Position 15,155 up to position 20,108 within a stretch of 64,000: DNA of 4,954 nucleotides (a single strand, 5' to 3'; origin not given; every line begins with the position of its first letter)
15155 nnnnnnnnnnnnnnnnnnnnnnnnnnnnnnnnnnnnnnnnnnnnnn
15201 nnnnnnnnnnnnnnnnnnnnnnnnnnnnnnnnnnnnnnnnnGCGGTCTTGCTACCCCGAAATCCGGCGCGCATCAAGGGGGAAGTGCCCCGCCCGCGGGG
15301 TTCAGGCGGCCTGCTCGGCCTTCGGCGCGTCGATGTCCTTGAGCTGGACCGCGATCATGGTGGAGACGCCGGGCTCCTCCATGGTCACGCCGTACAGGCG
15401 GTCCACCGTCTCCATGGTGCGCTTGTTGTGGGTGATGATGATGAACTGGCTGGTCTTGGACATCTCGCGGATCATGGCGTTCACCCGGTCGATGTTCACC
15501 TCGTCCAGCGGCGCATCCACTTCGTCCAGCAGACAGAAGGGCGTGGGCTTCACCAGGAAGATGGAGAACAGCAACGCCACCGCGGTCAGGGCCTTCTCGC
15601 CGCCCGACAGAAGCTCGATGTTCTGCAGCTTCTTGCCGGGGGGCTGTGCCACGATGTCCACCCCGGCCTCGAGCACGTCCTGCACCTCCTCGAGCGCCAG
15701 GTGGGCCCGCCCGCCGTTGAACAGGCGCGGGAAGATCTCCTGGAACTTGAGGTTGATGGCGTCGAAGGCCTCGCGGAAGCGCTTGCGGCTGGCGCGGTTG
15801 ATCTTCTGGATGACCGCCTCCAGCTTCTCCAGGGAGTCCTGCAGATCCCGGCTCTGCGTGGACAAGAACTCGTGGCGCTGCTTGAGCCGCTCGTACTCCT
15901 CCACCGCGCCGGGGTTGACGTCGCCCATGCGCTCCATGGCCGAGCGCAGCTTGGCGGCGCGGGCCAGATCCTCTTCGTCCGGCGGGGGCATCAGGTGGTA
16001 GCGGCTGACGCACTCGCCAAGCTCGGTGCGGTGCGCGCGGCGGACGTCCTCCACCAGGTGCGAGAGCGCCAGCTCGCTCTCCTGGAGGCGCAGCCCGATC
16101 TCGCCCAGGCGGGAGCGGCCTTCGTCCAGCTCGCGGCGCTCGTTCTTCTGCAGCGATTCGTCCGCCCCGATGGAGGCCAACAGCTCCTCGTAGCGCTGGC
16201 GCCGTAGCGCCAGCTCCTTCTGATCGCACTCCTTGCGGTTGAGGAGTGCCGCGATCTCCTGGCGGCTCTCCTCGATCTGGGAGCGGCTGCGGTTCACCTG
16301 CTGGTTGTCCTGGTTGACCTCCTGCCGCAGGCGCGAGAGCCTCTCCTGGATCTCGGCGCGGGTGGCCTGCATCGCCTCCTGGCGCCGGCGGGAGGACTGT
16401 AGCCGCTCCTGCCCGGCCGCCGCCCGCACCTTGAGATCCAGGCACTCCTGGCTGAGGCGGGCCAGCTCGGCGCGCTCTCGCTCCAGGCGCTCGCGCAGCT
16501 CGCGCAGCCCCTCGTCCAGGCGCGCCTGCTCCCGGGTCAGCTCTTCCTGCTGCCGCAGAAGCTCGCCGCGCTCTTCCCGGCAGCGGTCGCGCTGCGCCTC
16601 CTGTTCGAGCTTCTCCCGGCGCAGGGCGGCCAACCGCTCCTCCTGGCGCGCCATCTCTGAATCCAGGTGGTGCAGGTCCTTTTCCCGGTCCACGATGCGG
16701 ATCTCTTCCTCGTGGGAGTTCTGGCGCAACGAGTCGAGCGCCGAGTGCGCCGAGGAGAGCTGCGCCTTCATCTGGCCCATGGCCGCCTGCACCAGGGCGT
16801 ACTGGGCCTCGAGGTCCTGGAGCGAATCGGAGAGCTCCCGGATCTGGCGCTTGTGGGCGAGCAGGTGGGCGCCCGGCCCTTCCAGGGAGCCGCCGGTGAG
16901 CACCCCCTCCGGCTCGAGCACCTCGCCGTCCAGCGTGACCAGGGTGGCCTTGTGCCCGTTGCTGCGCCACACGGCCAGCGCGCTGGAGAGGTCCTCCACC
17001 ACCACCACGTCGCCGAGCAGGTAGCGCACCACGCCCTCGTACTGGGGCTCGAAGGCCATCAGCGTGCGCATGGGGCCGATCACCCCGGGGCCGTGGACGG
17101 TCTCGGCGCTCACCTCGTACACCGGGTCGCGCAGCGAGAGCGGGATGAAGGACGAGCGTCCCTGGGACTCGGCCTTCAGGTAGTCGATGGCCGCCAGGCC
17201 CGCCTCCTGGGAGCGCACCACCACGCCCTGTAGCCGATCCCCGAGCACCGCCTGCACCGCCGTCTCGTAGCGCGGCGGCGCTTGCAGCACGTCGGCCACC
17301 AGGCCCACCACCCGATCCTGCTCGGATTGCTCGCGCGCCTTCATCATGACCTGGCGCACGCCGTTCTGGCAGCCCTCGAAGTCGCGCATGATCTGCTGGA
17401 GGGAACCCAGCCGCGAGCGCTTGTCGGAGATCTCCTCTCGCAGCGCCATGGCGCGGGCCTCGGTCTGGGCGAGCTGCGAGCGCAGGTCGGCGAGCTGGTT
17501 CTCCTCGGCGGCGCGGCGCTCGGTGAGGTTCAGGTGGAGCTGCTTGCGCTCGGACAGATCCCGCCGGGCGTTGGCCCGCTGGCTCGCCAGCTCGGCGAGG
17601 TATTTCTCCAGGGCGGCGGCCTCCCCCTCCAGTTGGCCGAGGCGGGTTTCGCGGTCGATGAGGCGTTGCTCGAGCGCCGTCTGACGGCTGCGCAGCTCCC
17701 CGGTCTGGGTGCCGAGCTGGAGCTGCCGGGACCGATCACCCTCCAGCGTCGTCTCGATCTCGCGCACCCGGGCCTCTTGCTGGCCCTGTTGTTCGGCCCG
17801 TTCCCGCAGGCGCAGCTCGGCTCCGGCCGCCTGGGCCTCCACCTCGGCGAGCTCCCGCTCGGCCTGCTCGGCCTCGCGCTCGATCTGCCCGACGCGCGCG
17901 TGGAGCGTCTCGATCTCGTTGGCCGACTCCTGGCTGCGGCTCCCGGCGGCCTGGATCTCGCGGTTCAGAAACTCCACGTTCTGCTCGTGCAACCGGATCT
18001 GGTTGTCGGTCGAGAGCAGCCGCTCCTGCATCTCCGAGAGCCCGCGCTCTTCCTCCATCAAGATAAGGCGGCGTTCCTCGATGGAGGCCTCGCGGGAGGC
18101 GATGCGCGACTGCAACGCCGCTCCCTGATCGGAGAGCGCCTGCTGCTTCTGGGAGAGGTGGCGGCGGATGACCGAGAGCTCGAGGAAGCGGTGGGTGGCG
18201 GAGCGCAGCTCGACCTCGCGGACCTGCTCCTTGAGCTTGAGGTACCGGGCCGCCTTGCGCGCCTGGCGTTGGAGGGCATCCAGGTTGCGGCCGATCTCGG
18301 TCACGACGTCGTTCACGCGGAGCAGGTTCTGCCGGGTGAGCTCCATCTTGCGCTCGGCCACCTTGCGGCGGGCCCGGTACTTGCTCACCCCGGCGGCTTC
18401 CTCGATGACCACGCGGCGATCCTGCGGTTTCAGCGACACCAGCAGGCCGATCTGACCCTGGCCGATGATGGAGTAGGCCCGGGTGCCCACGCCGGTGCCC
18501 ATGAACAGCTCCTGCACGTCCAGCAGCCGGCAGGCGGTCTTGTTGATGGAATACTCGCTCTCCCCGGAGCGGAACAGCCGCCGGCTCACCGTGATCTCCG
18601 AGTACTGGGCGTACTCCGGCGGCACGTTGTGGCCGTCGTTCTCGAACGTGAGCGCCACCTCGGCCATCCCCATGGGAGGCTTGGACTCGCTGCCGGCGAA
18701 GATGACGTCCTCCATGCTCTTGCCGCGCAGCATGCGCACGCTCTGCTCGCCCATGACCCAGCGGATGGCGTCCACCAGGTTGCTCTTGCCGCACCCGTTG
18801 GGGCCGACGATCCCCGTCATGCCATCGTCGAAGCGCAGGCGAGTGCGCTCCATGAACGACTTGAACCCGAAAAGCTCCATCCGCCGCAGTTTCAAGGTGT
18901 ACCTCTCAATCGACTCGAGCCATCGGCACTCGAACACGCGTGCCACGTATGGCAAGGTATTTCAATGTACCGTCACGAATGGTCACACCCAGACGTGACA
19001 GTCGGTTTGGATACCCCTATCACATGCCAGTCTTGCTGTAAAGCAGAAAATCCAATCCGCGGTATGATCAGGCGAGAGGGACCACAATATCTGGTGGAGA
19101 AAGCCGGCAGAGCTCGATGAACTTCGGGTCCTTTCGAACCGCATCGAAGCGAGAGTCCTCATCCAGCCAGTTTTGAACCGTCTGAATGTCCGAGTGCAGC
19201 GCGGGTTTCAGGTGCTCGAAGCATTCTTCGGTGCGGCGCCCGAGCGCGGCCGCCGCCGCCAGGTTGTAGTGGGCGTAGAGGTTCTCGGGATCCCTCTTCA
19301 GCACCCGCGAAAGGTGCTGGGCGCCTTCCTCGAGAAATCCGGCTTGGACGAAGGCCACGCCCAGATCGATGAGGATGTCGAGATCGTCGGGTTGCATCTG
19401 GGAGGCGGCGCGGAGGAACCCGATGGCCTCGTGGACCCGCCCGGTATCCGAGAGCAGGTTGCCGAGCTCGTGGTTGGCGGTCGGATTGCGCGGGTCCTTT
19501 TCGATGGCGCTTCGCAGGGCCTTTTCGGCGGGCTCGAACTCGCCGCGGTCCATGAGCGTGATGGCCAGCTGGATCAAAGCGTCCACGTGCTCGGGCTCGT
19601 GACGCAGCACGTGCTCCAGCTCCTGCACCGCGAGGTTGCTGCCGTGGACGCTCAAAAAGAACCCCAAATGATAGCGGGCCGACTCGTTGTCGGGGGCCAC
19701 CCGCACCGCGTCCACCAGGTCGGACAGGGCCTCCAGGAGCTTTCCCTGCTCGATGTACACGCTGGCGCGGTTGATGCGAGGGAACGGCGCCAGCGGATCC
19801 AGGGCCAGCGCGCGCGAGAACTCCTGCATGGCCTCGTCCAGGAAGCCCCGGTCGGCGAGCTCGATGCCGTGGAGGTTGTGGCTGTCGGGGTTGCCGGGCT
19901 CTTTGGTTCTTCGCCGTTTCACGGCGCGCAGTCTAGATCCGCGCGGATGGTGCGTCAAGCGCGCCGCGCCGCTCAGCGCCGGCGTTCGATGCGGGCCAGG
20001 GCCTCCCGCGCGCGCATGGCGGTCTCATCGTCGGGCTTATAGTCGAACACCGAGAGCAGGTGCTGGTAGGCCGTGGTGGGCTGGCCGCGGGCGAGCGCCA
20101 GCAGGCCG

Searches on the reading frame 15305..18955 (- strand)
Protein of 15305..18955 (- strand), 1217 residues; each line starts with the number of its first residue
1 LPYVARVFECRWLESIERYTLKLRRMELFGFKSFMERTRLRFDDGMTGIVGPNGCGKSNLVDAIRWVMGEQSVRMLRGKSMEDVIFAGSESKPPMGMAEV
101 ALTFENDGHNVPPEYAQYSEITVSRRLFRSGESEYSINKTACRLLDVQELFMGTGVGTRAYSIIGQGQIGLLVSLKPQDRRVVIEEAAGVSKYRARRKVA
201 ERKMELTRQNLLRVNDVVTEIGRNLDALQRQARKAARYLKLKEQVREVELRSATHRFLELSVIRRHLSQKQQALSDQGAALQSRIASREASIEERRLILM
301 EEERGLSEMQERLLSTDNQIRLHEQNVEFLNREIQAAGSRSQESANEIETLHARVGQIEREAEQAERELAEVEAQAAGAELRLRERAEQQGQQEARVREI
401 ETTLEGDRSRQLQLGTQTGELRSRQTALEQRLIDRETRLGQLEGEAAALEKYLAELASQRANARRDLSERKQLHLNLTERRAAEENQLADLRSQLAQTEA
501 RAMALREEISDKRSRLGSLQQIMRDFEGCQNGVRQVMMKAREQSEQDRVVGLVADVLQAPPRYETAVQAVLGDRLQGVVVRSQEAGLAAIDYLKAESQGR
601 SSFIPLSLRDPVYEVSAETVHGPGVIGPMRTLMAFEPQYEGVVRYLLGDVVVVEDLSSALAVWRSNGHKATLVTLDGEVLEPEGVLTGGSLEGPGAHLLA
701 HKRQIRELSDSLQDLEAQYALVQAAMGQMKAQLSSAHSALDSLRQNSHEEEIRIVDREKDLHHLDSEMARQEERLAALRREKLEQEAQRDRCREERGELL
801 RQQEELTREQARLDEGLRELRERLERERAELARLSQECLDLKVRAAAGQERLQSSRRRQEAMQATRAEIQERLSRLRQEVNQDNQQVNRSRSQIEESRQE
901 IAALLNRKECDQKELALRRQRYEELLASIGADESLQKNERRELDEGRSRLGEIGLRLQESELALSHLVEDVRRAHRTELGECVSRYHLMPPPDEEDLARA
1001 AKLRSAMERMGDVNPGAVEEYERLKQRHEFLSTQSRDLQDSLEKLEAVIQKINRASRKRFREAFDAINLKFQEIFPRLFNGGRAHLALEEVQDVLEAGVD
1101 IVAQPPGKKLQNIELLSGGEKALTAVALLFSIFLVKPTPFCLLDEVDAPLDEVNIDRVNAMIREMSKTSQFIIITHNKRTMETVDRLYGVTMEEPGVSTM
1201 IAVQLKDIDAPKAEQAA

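Call 46: search_protein_families(library=pfam, proteins=[window:15305-18955:-], max_evalue=0.001)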
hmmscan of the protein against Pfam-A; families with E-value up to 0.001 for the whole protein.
window:15305-18955:- (1217 aa): 6 families
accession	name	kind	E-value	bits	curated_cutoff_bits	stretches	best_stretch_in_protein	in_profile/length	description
PF02463.25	SMC_N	-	5.4e-70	235.7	40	1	23-1198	2-219/220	RecF/RecN/SMC N terminal domain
PF06470.18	SMC_hinge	-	2.6e-27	95.9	22.5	1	548-662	3-115/116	SMC proteins Flexible Hinge Domain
PF13304.12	AAA_21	-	2.6e-11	44.6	27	1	46-140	1-112/304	AAA domain, putative AbiEii toxin, Type IV TA system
PF13476.12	AAA_23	-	9.1e-09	36.7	27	1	25-246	1-184/201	AAA domain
PF13175.12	AAA_15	-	2.8e-07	30.9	32.1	1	22-71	2-50/374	AAA ATPase domain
PF13555.12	AAA_29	-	8.6e-07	29.1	27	1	23-68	1-46/61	P-loop containing region of AAA domain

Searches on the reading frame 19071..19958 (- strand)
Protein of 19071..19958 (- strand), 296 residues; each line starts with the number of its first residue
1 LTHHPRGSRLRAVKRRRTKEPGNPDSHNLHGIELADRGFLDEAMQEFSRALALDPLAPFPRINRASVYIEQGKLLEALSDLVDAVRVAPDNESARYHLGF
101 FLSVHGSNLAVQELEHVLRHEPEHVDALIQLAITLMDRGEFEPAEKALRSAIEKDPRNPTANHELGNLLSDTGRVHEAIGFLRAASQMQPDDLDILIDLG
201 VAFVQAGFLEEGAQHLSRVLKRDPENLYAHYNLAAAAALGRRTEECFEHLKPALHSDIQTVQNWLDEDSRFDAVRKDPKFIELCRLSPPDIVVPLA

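Call 46: search_protein_families(library=pfam, proteins=[window:19071-19958:-], max_evalue=0.001)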
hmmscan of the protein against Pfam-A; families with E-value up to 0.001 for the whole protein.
window:19071-19958:- (296 aa): 21 families
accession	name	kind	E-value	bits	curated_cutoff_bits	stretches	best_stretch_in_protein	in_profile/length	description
PF13414.12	TPR_11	-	1.4e-25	89.1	26.8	2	135-173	4-42/42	TPR repeat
PF07719.23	TPR_2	-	8.5e-23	79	27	0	126-158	2-34/34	Tetratricopeptide repeat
PF14559.12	TPR_19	-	4.1e-22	78.7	25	2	110-160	10-60/68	Tetratricopeptide repeat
PF13431.12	TPR_17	-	9.2e-22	75.9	24.4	1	149-179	3-33/34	Tetratricopeptide repeat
PF13432.12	TPR_16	-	1.1e-21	77.4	32.7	2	130-191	2-63/65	Tetratricopeptide repeat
PF13428.12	TPR_14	-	1.2e-20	72.3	23.5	1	126-167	2-43/44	Tetratricopeptide repeat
PF14561.12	TPR_20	-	4.9e-18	65.7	25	0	182-224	11-53/90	Tetratricopeptide repeat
PF00515.34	TPR_1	-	1e-16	60.4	27.8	1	126-158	2-34/34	Tetratricopeptide repeat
PF13371.12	TPR_9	-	8.1e-14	51.8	35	1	42-95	13-66/73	Tetratricopeptide repeat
PF23914.1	TPR_CcmH_CycH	-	2e-13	50.9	42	1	147-244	38-138/158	Cytochrome c-type biogenesis protein H TPR domain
PF13181.12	TPR_8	-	2.6e-12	46.3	25.7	0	161-192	3-34/34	Tetratricopeptide repeat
PF13424.12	TPR_12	-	4.1e-08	33.8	30.1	0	160-221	4-73/77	Tetratricopeptide repeat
PF24575.1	TPR_Slam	-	1.6e-07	32.1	35.2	0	109-146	65-102/104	Surface lipoprotein assembly modifier, N-terminal TPR repeats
PF13374.12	TPR_10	-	5.6e-07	29.8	27.5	0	126-153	3-30/42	Tetratricopeptide repeat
PF13176.12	TPR_7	-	3.4e-06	27.1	27.9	0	127-159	1-35/36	Tetratricopeptide repeat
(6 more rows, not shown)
